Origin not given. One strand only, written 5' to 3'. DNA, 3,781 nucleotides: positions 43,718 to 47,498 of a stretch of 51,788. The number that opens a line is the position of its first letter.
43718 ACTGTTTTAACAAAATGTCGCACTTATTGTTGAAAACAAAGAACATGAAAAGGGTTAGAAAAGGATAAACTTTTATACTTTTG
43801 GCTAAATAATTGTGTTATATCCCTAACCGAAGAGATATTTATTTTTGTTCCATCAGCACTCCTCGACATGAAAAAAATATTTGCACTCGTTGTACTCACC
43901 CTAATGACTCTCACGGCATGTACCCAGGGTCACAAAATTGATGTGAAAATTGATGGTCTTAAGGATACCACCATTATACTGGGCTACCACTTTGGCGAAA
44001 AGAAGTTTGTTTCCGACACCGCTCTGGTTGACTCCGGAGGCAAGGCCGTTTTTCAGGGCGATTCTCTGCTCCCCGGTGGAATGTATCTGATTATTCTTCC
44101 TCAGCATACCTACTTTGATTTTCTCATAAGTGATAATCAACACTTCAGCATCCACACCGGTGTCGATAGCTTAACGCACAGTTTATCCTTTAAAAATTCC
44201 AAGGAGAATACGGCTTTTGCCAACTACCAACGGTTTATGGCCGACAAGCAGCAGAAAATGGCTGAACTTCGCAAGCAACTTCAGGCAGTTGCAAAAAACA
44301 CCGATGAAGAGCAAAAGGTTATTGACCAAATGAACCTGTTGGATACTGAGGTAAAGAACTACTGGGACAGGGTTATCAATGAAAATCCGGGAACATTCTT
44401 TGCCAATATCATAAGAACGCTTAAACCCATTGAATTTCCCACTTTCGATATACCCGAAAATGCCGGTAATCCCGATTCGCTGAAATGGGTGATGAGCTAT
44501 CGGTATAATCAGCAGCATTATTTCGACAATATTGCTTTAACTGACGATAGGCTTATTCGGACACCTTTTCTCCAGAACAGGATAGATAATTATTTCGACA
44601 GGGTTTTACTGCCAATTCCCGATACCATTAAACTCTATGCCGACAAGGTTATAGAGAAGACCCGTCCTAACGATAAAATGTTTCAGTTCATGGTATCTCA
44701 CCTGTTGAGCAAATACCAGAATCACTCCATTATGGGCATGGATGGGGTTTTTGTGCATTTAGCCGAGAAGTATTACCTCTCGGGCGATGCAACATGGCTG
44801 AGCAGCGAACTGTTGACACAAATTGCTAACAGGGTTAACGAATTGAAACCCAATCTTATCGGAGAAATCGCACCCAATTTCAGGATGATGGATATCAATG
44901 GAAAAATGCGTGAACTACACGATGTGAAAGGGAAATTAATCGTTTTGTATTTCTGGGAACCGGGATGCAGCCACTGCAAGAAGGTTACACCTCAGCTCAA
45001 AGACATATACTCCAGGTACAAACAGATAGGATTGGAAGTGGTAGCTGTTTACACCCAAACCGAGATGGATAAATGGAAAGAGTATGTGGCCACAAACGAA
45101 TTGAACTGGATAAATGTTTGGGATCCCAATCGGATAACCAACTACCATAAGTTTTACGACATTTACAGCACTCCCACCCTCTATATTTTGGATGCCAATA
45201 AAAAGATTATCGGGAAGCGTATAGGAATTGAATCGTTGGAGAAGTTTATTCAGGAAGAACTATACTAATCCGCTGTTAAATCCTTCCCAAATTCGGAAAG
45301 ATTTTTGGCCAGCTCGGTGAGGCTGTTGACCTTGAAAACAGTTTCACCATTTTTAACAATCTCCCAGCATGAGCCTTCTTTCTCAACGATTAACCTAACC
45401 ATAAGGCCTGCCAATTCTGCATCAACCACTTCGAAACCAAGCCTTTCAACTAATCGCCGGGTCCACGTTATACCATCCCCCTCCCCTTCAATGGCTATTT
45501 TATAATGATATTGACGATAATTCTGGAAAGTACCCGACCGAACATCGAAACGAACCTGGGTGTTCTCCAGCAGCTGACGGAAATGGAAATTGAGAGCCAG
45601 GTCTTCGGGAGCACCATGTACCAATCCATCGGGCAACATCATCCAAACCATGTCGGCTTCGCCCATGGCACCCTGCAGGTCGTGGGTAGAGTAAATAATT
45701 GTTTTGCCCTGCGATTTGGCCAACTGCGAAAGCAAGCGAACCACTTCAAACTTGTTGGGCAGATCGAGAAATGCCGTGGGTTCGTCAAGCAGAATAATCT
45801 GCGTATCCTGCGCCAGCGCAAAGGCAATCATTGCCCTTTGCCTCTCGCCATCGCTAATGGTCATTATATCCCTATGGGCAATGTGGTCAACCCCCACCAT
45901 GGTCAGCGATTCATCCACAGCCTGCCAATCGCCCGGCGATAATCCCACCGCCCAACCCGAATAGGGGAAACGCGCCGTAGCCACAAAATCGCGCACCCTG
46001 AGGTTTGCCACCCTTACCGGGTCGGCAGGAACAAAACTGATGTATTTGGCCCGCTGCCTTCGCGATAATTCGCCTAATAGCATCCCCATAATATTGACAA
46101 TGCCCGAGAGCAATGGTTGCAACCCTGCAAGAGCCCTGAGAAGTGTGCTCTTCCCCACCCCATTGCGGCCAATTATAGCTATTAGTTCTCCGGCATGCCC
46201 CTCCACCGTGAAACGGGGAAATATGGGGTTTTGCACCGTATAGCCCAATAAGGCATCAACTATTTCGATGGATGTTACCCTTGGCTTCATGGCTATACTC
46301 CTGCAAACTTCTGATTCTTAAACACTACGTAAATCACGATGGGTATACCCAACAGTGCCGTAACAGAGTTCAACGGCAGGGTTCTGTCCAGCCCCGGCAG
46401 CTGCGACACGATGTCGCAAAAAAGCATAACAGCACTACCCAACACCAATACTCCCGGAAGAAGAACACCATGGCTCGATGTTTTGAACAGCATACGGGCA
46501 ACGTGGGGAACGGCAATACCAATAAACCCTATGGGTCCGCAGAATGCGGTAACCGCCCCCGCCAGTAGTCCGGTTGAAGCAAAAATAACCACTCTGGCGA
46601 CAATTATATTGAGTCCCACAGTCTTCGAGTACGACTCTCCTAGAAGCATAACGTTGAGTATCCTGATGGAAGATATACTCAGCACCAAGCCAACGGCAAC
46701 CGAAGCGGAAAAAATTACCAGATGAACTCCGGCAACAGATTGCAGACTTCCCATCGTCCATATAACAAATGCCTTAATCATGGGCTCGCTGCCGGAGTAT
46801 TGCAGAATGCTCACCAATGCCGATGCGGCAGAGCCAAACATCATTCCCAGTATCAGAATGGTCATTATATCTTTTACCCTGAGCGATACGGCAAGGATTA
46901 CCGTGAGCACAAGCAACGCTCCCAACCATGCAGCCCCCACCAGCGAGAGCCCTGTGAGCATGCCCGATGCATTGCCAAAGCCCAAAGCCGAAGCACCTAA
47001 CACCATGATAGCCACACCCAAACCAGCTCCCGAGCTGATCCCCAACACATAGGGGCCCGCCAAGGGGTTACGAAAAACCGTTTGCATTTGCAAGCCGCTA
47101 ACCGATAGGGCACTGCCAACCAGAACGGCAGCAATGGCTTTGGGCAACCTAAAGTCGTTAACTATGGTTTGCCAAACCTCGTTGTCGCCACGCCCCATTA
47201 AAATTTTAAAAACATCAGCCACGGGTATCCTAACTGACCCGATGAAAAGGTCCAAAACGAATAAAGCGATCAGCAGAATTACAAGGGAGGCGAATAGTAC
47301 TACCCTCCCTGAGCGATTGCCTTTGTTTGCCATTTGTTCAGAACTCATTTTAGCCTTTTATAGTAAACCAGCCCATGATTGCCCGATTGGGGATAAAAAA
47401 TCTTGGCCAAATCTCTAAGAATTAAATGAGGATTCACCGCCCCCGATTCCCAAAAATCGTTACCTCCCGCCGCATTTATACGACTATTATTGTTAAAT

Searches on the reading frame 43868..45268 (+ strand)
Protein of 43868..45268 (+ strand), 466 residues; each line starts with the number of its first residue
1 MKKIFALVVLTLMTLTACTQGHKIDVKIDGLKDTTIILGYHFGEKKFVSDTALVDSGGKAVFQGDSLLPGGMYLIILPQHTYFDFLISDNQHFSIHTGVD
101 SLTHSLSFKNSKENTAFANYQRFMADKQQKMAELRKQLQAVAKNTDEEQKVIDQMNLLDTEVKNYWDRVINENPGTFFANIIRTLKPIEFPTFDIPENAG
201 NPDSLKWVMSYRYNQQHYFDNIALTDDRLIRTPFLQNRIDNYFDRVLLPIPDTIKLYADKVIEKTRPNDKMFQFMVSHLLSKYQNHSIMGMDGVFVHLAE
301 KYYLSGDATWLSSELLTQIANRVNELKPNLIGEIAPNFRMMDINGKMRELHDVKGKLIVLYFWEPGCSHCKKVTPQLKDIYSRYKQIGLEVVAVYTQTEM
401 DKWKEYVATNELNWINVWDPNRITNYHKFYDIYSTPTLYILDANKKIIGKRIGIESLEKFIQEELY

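Call 13: search_protein_families(library=pfam, proteins=[window:43868-45268:+], max_evalue=0.001)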
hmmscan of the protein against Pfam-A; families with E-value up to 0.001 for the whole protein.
window:43868-45268:+ (466 aa): 7 families
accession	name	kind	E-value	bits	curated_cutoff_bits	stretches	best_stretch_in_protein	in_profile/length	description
PF13905.12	Thioredoxin_8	-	9.9e-18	64.7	27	1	355-447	1-94/94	Thioredoxin-like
PF00578.27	AhpC-TSA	-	1.5e-17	64.1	26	1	331-447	1-121/124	AhpC/TSA family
PF08534.16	Redoxin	-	2.9e-10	40.6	26.6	1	332-455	3-136/148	Redoxin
PF13098.12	Thioredoxin_2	-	8.7e-08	32.9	27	1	354-462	4-102/104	Thioredoxin-like domain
PF17127.10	DUF5106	-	3.8e-07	31.1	28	1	190-304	18-129/151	Domain of unknown function (DUF5106)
PF00085.26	Thioredoxin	-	4.7e-07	30.2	23.5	1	355-399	18-61/103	Thioredoxin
PF14289.11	DUF4369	-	2e-06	28.7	25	1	23-117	2-91/91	Domain of unknown function (DUF4369)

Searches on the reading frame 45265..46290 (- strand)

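Call 13: search_protein_families(library=pfam, proteins=[window:45265-46290:-], max_evalue=0.001)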
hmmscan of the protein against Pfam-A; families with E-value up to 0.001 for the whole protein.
window:45265-46290:- (341 aa): 4 families
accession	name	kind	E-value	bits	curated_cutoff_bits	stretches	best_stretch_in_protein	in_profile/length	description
PF00005.33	ABC_tran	-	2e-25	90.4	25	1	32-173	9-137/137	ABC transporter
PF13304.12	AAA_21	-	8.3e-12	46.2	27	2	37-58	2-23/304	AAA domain, putative AbiEii toxin, Type IV TA system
PF13175.12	AAA_15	-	8.5e-06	26.1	32.1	0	36-54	25-43/374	AAA ATPase domain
PF02463.25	SMC_N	-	1.1e-05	25.4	40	0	144-201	136-196/220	RecF/RecN/SMC N terminal domain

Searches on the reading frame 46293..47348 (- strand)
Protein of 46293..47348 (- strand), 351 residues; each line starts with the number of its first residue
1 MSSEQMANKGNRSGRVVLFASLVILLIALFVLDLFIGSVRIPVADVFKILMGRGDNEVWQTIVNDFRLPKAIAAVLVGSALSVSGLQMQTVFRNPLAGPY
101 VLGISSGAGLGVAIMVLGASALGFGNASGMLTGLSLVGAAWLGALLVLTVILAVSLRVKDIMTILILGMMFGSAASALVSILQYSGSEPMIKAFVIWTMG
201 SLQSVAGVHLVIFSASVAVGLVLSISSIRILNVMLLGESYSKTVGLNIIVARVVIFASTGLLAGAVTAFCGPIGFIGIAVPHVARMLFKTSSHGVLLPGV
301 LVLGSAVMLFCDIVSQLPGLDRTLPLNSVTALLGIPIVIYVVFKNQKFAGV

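Call 13: search_protein_families(library=pfam, proteins=[window:46293-47348:-], max_evalue=0.001)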
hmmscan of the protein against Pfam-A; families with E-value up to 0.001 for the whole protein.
window:46293-47348:- (351 aa): 1 family
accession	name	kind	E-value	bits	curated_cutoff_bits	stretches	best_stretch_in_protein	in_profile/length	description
PF01032.23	FecCD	-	1.6e-66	224.9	26.5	1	25-344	1-311/311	FecCD transport family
